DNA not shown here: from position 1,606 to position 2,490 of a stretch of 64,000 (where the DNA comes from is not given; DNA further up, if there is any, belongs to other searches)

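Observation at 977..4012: Tandem trio of KaiC-like RecA-fold proteins, one catalytic and two pseudo-ATPases, followed by a UbiE-like methyltransferase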

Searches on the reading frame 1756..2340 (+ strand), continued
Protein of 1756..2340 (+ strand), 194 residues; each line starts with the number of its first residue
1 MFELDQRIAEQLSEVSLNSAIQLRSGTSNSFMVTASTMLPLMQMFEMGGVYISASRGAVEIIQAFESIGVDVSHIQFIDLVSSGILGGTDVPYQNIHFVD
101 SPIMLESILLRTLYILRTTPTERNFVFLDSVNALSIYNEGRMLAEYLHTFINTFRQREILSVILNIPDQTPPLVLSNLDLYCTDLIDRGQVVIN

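Call 34: list_cluster_members(proteins=[P0139, P0143, P0146, P0147, P0151, P0152, P0156, P0161, P0164, P0168])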
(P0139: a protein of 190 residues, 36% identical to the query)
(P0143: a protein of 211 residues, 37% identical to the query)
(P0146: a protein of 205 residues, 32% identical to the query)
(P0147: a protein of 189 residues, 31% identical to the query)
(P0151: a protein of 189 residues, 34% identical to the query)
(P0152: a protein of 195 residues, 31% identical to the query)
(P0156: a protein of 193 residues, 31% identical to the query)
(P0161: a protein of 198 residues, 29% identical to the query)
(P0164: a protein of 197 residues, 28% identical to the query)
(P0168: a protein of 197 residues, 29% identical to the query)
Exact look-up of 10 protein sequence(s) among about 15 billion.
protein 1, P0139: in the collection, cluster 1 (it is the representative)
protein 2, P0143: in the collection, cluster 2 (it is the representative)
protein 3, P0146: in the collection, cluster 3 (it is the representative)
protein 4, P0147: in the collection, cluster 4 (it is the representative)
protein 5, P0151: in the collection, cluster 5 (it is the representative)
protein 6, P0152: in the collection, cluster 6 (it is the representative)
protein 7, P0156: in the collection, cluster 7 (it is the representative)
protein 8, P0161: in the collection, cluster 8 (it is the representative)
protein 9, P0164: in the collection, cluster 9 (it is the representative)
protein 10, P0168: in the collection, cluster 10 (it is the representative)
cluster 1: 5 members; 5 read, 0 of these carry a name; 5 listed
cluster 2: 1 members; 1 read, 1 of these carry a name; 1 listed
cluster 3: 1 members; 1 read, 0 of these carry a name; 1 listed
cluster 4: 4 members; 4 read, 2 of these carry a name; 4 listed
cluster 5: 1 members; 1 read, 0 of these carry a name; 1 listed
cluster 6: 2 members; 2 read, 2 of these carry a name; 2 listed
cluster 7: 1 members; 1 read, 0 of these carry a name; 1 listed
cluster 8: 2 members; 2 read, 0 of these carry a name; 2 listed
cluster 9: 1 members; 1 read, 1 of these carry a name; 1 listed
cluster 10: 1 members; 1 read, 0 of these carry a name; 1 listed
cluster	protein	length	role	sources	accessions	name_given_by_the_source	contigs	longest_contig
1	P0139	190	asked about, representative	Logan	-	-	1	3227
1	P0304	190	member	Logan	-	-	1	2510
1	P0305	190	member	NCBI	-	-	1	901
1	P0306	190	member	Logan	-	-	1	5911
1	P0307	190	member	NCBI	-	-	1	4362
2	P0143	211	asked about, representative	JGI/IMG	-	KaiC/GvpD/RAD55 family RecA-like ATPase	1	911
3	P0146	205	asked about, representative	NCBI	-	-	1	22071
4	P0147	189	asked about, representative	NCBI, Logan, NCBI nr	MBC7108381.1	MAG: hypothetical protein H5T41_06305 [Methanomassiliicoccales archaeon] | hypothetical protein [Methanomassiliicoccales archaeon]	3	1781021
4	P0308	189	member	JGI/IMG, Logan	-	archaellum biogenesis ATPase FlaH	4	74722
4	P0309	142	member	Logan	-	-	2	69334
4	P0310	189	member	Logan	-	-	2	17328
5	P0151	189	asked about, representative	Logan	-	-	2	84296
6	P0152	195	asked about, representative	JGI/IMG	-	hypothetical protein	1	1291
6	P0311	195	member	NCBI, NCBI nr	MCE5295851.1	MAG: hypothetical protein LLG16_01955 [Euryarchaeota archaeon] | hypothetical protein [Euryarchaeota archaeon]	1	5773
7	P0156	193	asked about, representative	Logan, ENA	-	-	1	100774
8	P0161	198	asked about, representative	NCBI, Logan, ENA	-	-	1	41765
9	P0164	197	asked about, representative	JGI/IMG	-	hypothetical protein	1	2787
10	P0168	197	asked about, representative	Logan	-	-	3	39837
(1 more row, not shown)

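Call 39: fold_search(model_id=the predicted structure, library=pdb)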
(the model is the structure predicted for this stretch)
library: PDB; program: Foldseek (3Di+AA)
matches with E <= 10: 1834; with E <= 0.001: 398
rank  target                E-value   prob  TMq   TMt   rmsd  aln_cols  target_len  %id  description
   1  2dr3_F                1.2e-07  1.00  0.70  0.59   3.0       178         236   16  Crystal Structure of RecA superfamily ATPase PH0284 from Pyrococcus horikoshii OT3 (released 2006-12-06)
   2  2dr3_A                3.5e-07  1.00  0.69  0.59   3.1       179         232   17  Crystal Structure of RecA superfamily ATPase PH0284 from Pyrococcus horikoshii OT3 (released 2006-12-06)
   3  5jwr_A                8.8e-07  1.00  0.58  0.49   6.3       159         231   12  Crystal structure of foldswitch-stabilized KaiB in complex with the N-terminal CI domain of KaiC and a dimer of KaiA C (released 2017-03-29)
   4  8zn5_F                8.8e-07  1.00  0.57  0.26   2.9       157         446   11  Crystal Structure of Designed Clock Protein KaiC (released 2025-04-16)
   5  8zn5_B                9.4e-07  1.00  0.65  0.30   3.7       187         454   13  Crystal Structure of Designed Clock Protein KaiC (released 2025-04-16)
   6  2zts_A                9.4e-07  1.00  0.63  0.58   5.6       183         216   12  Crystal structure of KaiC-like protein PH0186 from hyperthermophilic archaea Pyrococcus horikoshii OT3 (released 2009-03-24)
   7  8zn5_A                1.0e-06  1.00  0.61  0.29   5.5       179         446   13  Crystal Structure of Designed Clock Protein KaiC (released 2025-04-16)
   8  4yds                  1.1e-06  1.00  0.63  0.55   5.2       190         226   12  FlaH from Sulfolobus acidocaldarius with ATP and Mg-Ion (released 2015-11-11)
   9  2dr3_B                1.1e-06  1.00  0.68  0.56   3.1       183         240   15  Crystal Structure of RecA superfamily ATPase PH0284 from Pyrococcus horikoshii OT3 (released 2006-12-06)
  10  8wv8_B                1.1e-06  1.00  0.52  0.24   5.8       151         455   14  Crystal Structure of Cyanobacterial Circadian Clock Protein KaiC (released 2023-12-27)
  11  7s65_A                1.3e-06  1.00  0.72  0.33   3.1       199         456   13  Compressed conformation of nighttime state KaiC (released 2021-09-22)
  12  4tlc_F                1.4e-06  1.00  0.61  0.54   5.3       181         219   14  Crystal structure of N-terminal C1 domain of KaiC (released 2015-07-01)
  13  4tla_D                1.5e-06  1.00  0.61  0.53   3.9       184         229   12  Crystal structure of N-terminal C1 domain of KaiC (released 2015-07-01)
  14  7wdc_B                1.8e-06  1.00  0.60  0.27   5.7       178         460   13  Crystal Structure of Cyanobacterial Circadian Clock Protein KaiC (released 2022-07-20)
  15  7s66_A                2.2e-06  1.00  0.63  0.27   5.2       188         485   13  Extended conformation of nighttime state KaiC (released 2021-09-22)
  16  2dr3_E                2.5e-06  1.00  0.70  0.59   3.0       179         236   16  Crystal Structure of RecA superfamily ATPase PH0284 from Pyrococcus horikoshii OT3 (released 2006-12-06)
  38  2dr3_C                3.9e-06  1.00  0.69  0.58   3.1       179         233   16  Crystal Structure of RecA superfamily ATPase PH0284 from Pyrococcus horikoshii OT3 (released 2006-12-06)
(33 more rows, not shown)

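Call 40: find_encoding_contigs(protein=P0156, flank=6000, max_places=1)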
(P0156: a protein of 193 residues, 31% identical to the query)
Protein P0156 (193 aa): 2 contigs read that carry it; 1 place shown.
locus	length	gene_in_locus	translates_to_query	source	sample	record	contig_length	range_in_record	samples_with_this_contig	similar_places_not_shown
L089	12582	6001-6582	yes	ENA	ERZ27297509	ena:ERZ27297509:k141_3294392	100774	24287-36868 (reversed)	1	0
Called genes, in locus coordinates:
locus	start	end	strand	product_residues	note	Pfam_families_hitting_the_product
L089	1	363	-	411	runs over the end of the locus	PF01896:DNA_primase_S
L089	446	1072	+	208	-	-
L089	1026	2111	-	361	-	PF03706:LPG_synthase_TM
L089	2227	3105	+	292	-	PF01435:Peptidase_M48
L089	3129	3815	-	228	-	PF02811:PHP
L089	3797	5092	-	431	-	PF00215:OMPdecase, PF02581:TMP-TENI (faint), PF00977:His_biosynth (weak), PF03737:RraA-like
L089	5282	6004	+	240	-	PF13481:AAA_25 (weak), PF03796:DnaB_C (faint), PF06745:ATPase, PF23442:DUF7125 (faint)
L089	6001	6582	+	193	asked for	PF23365:DUF7090, PF06745:ATPase (weak)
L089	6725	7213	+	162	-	PF07790:Pilin_N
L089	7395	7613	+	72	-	-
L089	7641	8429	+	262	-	PF02230:Abhydrolase_2, PF10503:Esterase_PHB (weak)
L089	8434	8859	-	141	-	PF06271:RDD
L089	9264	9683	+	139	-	PF01609:DDE_Tnp_1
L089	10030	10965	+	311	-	PF01385:OrfB_IS605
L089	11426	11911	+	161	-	PF01451:LMWPc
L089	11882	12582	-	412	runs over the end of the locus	PF03600:CitMHS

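Call 41: find_encoding_contigs(protein=P0161, flank=6000, max_places=1)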
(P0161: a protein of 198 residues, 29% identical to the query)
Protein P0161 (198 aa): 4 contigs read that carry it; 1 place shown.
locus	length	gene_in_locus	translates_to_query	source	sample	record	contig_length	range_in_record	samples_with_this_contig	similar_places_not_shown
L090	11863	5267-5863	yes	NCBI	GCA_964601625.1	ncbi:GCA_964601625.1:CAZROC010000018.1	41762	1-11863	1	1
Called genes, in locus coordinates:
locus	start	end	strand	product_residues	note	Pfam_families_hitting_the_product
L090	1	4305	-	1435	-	?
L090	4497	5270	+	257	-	PF13481:AAA_25 (faint), PF06745:ATPase, PF23442:DUF7125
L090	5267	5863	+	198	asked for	PF06745:ATPase (weak)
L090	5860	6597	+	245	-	PF06745:ATPase, PF23442:DUF7125 (faint), PF24336:DUF7504 (faint)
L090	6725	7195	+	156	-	PF07790:Pilin_N (weak)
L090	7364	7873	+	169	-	PF07790:Pilin_N (weak)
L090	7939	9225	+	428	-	PF07969:Amidohydro_3 (weak), PF01979:Amidohydro_1, PF07969:Amidohydro_3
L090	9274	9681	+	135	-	PF21485:IF5A-like_N, PF01287:eIF-5a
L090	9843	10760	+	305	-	PF00491:Arginase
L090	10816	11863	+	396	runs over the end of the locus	PF01040:UbiA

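Call 42: find_encoding_contigs(protein=P0151, flank=6000, max_places=1)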
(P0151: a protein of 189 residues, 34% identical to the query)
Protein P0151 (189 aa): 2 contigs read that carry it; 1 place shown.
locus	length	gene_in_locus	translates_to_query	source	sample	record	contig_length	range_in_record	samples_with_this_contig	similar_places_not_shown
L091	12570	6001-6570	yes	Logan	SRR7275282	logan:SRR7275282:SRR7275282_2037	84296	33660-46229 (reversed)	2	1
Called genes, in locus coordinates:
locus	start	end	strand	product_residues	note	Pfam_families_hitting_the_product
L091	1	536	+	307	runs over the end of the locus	PF01435:Peptidase_M48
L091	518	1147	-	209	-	PF04252:SFM1-like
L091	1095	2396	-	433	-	PF00215:OMPdecase, PF00977:His_biosynth (faint), PF02581:TMP-TENI (weak), PF03737:RraA-like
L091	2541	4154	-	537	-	-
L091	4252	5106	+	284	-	PF04951:Peptidase_M55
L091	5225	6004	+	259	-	PF06745:ATPase, PF23442:DUF7125 (weak)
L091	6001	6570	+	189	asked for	PF06745:ATPase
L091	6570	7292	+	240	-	PF06745:ATPase, PF23442:DUF7125 (weak)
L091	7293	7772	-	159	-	PF06271:RDD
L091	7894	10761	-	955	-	PF02687:FtsX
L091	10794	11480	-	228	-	PF00005:ABC_tran, PF13304:AAA_21 (faint)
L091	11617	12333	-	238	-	PF00290:Trp_syntA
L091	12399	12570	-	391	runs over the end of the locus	PF00291:PALP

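Call 43: find_encoding_contigs(protein=P0146, flank=6000, max_places=1)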
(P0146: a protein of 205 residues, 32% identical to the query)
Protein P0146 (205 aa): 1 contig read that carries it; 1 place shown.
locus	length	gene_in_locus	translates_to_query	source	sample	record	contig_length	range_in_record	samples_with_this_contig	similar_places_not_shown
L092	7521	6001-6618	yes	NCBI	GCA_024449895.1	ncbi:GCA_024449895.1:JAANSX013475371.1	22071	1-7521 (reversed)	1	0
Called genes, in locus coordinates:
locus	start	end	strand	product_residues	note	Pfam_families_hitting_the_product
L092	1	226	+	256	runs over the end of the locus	PF00535:Glycos_transf_2, PF13641:Glyco_tranf_2_3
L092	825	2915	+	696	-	PF03169:OPT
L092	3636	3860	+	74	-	-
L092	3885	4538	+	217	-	PF00834:Ribul_P_3_epim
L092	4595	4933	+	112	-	PF04032:Rpr2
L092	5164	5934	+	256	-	PF06745:ATPase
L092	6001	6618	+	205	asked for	PF06745:ATPase, PF23442:DUF7125 (weak)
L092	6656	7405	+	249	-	PF03796:DnaB_C (faint), PF05625:PAXNEB (faint), PF06745:ATPase, PF23442:DUF7125 (weak)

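Call 45: find_related_loci(query=A4, collection=metagenome_contigs, flank=6000)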
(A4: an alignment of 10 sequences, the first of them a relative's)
Query A4 (198 aa) in metagenome_contigs; peptide patterns used: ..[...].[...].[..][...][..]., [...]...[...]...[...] (x = any residue, [..] = any of these).
599 stretches matched a pattern (row limit reached: there are more); 559 encode a relative of the query (tblastn E <= 1e-3); the best 80 are kept; 80 distinct loci.
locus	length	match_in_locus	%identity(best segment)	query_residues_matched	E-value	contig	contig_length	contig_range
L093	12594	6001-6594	99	1-198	2e-129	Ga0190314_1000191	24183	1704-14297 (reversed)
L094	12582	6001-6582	57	5-198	2e-73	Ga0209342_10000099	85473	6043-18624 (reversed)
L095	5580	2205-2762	56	3-189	3e-71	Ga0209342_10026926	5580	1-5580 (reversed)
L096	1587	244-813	58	1-192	3e-74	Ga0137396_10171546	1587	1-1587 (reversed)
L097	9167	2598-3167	57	1-192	1e-70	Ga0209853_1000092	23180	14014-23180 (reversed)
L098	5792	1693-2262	58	1-192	9e-71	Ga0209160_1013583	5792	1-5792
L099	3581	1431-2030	56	1-196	1e-70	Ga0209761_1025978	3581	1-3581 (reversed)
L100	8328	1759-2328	57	1-192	1e-70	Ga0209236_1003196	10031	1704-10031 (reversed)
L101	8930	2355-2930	57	1-194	2e-70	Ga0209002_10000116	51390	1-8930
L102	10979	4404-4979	57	1-194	2e-70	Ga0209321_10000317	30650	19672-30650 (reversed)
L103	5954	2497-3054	57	1-188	8e-70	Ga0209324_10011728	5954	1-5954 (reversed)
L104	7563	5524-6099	53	1-194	3e-69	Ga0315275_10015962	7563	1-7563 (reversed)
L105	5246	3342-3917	56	1-194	7e-69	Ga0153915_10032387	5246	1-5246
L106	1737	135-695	55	1-189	1e-71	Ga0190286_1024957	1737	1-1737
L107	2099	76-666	57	4-196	3e-70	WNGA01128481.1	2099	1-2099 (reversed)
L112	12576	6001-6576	52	1-194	1e-67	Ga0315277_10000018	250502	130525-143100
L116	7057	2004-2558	52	3-189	4e-67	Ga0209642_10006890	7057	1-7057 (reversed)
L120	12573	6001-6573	53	2-194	2e-65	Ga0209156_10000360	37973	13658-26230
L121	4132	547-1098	55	1-186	1e-65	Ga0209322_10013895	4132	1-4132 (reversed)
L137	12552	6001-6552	55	1-186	5e-64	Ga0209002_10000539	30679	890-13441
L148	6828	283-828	51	1-184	3e-62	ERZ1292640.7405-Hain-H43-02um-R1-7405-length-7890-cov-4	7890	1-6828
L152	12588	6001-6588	51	1-192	6e-62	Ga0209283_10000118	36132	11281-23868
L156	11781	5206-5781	49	1-194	8e-62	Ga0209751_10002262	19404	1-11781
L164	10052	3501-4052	52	1-186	6e-61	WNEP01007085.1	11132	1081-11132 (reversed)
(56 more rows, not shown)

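Call 53: search_protein_families(library=pfam, proteins=[L001:4067-5149:+, L082:4089-5165:+, L090:6725-7195:+, L090:7364-7873:+, L081:1444-2556:+, L082:7429-8436:-, L112:7444-7941:+, L120:6766-7248:+], max_evalue=0.01)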
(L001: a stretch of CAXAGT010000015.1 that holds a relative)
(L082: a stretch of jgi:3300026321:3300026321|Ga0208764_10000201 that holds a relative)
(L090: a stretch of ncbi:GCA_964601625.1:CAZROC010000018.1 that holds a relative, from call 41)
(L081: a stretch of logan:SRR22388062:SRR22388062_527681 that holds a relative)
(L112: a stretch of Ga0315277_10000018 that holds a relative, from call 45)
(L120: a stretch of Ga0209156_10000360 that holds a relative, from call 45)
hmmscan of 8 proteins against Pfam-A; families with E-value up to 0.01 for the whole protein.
L001:4067-5149:+ (360 aa): 1 family
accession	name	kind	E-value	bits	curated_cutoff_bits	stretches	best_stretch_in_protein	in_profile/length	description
PF00932.25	LTD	-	9.3e-07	29.6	34.3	1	201-268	5-71/109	Lamin Tail Domain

L082:4089-5165:+ (358 aa): 1 family
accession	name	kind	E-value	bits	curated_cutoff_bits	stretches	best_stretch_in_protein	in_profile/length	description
PF00932.25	LTD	-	8.5e-09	36.2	34.3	1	203-266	4-70/109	Lamin Tail Domain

L090:6725-7195:+ (156 aa): 1 family
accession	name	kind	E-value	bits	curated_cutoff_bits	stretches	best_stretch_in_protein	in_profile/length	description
PF07790.16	Pilin_N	-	3.5e-07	31.4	25.2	1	10-47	1-37/78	Archaeal Type IV pilin, N-terminal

L090:7364-7873:+ (169 aa): 1 family
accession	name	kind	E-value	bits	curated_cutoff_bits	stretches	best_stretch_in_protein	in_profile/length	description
PF07790.16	Pilin_N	-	1.7e-06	29.2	25.2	1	14-72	2-62/78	Archaeal Type IV pilin, N-terminal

L081:1444-2556:+ (370 aa): 1 family
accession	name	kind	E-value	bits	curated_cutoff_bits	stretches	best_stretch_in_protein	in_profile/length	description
PF14196.11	ATC_hydrolase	-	4.1e-08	34.6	28.1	1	31-166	4-145/145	L-2-amino-thiazoline-4-carboxylic acid hydrolase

L082:7429-8436:- (335 aa): 1 family
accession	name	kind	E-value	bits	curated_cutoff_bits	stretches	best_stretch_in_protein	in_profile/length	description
PF06847.16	Arc_PepC_II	-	5.2e-08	33.8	29.9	1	239-325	7-92/93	Archaeal Peptidase A24 C-terminus Type II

L112:7444-7941:+ (166 aa): 1 family
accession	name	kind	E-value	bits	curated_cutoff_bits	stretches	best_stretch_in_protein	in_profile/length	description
PF07790.16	Pilin_N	-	2.7e-09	38.2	25.2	1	12-55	1-43/78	Archaeal Type IV pilin, N-terminal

L120:6766-7248:+ (161 aa): 1 family
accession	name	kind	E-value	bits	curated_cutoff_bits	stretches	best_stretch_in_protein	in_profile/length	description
PF07790.16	Pilin_N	-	9.7e-10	39.6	25.2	1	6-78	2-74/78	Archaeal Type IV pilin, N-terminal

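Call 56: search_protein_families(library=pfam, proteins=[L137:9312-12552:+, L148:3564-6828:+, L164:7580-10052:+, L094:8895-10829:+, L100:6342-8123:+, L156:8529-10367:+, L152:8158-9828:+, L116:5371-6828:+, L112:10271-11545:+, L121:1802-2971:+], max_evalue=0.001)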
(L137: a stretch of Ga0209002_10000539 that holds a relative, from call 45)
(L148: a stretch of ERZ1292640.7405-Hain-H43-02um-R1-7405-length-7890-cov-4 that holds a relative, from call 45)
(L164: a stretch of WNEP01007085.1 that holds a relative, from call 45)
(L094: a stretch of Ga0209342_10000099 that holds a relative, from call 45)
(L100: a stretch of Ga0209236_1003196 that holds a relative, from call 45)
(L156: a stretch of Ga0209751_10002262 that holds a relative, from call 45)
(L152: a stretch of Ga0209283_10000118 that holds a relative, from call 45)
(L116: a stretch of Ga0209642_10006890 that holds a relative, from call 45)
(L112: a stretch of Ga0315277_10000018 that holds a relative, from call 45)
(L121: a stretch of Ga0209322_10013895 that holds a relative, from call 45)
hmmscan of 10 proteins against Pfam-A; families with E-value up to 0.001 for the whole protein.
L137:9312-12552:+ (1080 aa): 4 families
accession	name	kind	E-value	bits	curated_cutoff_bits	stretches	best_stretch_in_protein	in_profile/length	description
PF02516.20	STT3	-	1.1e-17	65.1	24.5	1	58-452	32-365/405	Oligosaccharyl transferase STT3, N-terminal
PF13231.12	PMT_2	-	2.4e-09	38.1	26.1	1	93-203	2-102/160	Dolichyl-phosphate-mannose-protein mannosyltransferase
PF13620.12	CarboxypepD_reg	-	6.6e-07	30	32.3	1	921-979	2-62/82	Carboxypeptidase regulatory-like domain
PF22627.1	AglB_core-like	-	0.00045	21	27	0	574-627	39-95/111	AglB core domain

L148:3564-6828:+ (1088 aa): 5 families
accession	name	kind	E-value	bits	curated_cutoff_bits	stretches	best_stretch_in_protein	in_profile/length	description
PF02516.20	STT3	-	3.8e-16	60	24.5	1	53-452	32-373/405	Oligosaccharyl transferase STT3, N-terminal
PF13620.12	CarboxypepD_reg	-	3.4e-14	53.4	32.3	2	1039-1087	6-54/82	Carboxypeptidase regulatory-like domain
PF17210.9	SdrD_B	-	5.1e-10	40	29.7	1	1030-1087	7-64/112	SdrD B-like domain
PF22627.1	AglB_core-like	-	0.00022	22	27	1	575-626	42-96/111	AglB core domain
PF13715.12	CarbopepD_reg_2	-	0.00068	20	32.2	0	922-972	3-52/88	CarboxypepD_reg-like domain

L164:7580-10052:+ (824 aa): 2 families
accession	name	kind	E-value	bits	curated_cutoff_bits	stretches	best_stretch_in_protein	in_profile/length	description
PF02516.20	STT3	-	1.2e-20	74.9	24.5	1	57-459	32-373/405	Oligosaccharyl transferase STT3, N-terminal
PF13231.12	PMT_2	-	2.9e-05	24.8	26.1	1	92-201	2-101/160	Dolichyl-phosphate-mannose-protein mannosyltransferase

L094:8895-10829:+ (644 aa): 0 families

L100:6342-8123:+ (593 aa): 0 families

L156:8529-10367:+ (612 aa): 0 families

L152:8158-9828:+ (556 aa): 2 families
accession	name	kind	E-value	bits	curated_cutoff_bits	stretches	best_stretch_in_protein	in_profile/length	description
PF04034.18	Ribo_biogen_C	-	6.2e-41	139.6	29.9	1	433-555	1-126/127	Ribosome biogenesis protein, C-terminal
PF04068.21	Fer4_RLI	-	8.2e-10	38.7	23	1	395-424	3-32/35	Possible Fer4-like domain in RNase L inhibitor, RLI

L116:5371-6828:+ (485 aa): 0 families

L112:10271-11545:+ (424 aa): 1 family
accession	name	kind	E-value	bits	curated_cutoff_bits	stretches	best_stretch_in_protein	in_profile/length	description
PF07282.18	Cas12f1-like_TNB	-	4e-21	75.4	26.3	1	308-369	3-60/60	Cas12f1-like, TNB domain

L121:1802-2971:+ (389 aa): 0 families
